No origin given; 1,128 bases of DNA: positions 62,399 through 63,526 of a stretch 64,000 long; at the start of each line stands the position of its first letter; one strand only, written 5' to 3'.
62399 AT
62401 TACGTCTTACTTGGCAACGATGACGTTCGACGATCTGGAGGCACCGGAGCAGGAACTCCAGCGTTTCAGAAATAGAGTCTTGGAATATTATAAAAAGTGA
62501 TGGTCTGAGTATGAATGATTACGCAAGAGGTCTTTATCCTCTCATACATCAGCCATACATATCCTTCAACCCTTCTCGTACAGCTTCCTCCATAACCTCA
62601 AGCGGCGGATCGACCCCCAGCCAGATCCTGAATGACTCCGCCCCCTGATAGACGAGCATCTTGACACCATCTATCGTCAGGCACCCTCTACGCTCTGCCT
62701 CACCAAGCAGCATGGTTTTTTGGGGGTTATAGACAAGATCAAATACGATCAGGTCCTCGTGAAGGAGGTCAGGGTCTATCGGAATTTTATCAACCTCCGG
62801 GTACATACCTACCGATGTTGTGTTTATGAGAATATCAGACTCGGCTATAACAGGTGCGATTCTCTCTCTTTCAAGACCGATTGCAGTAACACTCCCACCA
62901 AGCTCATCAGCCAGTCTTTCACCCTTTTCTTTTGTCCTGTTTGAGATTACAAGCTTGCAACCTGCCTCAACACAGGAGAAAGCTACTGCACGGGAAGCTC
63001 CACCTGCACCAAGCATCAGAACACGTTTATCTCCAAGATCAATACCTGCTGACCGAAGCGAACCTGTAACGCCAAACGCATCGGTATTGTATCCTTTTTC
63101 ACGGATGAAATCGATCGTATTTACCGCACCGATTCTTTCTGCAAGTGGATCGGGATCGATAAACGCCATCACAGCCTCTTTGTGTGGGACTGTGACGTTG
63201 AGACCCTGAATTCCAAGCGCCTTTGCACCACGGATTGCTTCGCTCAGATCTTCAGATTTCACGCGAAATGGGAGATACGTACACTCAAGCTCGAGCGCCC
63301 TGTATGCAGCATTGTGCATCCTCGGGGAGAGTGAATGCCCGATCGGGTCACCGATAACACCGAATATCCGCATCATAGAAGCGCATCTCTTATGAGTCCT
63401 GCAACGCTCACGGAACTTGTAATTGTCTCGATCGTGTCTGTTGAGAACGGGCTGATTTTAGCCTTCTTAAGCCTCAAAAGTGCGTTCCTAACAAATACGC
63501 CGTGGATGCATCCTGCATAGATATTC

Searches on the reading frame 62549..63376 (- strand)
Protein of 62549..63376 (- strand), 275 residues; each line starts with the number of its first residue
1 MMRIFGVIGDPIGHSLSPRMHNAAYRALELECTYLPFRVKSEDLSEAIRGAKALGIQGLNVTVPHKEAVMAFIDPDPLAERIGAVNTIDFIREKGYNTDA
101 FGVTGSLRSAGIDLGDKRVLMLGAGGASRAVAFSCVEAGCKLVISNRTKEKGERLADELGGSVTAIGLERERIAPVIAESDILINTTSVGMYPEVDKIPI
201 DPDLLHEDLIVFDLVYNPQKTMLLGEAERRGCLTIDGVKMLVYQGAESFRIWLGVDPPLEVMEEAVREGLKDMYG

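Call 64: find_encoding_contigs(protein=window:62549-63376:-, flank=10000, max_places=6)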
Protein window:62549-63376:- (275 aa): 1 contig read that carries it; 1 place shown.
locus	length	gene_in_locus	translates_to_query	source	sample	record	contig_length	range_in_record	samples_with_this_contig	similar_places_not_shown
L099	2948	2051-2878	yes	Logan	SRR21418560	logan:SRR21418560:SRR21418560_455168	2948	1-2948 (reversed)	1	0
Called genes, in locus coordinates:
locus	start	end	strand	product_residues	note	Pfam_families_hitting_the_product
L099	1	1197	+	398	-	?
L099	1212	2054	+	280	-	PF13793:Pribosyltran_N, PF00156:Pribosyltran, PF14572:Pribosyl_synth (weak)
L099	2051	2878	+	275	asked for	PF08501:Shikimate_dh_N, PF01488:Shikimate_DH, PF18317:SDH_C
